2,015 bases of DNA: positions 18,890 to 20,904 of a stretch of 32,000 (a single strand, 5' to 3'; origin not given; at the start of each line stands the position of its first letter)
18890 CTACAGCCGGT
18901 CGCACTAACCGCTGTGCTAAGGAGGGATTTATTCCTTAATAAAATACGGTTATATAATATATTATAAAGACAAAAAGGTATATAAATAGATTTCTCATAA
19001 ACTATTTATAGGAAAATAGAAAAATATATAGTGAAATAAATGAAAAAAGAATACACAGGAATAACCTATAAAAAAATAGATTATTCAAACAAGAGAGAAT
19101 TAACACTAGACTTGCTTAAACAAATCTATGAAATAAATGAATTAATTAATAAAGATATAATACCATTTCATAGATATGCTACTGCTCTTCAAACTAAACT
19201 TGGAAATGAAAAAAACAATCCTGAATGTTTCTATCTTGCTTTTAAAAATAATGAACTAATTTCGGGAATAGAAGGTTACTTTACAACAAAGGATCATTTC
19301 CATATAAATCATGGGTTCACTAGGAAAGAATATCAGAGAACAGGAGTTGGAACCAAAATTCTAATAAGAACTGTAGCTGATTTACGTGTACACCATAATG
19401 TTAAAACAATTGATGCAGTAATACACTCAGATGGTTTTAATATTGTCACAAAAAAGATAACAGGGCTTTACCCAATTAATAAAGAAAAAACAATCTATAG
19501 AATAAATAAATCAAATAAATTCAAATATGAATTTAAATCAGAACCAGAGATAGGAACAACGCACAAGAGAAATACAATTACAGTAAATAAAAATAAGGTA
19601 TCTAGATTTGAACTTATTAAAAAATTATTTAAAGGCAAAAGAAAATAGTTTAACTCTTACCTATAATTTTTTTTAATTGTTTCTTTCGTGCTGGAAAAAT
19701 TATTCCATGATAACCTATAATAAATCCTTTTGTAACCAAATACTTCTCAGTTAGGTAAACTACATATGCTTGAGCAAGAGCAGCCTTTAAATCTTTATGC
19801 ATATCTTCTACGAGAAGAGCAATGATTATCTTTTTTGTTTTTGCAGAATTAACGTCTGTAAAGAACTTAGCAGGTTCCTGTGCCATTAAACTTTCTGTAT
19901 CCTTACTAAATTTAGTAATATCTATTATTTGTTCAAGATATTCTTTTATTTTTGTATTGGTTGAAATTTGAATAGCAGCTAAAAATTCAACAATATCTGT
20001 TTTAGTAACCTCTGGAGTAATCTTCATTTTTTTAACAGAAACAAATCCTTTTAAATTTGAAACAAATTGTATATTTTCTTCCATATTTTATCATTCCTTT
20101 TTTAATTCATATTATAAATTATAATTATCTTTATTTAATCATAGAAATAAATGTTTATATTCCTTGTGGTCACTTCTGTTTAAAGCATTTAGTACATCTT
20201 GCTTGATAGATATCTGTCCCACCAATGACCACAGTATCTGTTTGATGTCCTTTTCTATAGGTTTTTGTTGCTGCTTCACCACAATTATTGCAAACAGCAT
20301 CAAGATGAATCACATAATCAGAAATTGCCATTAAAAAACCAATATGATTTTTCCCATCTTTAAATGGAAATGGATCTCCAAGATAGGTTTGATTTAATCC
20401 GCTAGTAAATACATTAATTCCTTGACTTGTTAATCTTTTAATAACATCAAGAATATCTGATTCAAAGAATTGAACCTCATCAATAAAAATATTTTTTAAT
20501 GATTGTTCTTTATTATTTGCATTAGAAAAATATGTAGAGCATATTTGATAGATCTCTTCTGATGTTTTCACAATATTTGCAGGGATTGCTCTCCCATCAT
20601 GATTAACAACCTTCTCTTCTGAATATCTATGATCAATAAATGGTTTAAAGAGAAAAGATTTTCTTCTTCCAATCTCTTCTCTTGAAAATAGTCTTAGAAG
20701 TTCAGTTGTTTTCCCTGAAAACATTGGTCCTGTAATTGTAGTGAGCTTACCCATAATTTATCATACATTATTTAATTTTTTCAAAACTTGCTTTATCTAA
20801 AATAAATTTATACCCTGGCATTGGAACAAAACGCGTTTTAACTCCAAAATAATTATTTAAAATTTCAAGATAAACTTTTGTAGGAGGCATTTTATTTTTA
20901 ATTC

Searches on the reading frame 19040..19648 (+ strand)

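Call 52: search_protein_families(library=pfam, proteins=[window:19040-19648:+], max_evalue=0.001)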
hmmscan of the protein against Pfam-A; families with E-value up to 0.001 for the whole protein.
window:19040-19648:+ (202 aa): 3 families
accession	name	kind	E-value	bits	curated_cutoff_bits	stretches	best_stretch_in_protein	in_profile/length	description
PF00583.31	Acetyltransf_1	-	2.7e-06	28.1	20.7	1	43-124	16-96/116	Acetyltransferase (GNAT) family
PF13673.13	Acetyltransf_10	-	5.8e-06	26.8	23.6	1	59-122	28-86/128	Acetyltransferase (GNAT) domain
PF13508.13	Acetyltransf_7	-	0.00074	20.3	27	0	62-115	3-56/84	Acetyltransferase (GNAT) domain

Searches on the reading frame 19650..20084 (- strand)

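Call 53: search_protein_families(library=pfam, proteins=[window:19650-20084:-], max_evalue=0.001)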
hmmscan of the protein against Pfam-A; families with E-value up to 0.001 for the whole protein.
window:19650-20084:- (144 aa): 1 family
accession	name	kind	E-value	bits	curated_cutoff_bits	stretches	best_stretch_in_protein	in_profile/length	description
PF10869.13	DUF2666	-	6.1e-05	23.8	23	1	2-67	1-64/135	Domain of unknown function (DUF2666)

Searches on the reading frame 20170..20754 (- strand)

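Call 53: search_protein_families(library=pfam, proteins=[window:20170-20754:-], max_evalue=0.001)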
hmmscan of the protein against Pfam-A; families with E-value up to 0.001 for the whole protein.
window:20170-20754:- (194 aa): 2 families
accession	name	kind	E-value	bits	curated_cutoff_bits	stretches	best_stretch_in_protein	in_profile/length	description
PF00265.24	TK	-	1e-40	139.9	20.6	1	2-191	1-176/176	Thymidine kinase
PF13173.12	AAA_14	-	6.4e-07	29.9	27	1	3-122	3-100/129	AAA domain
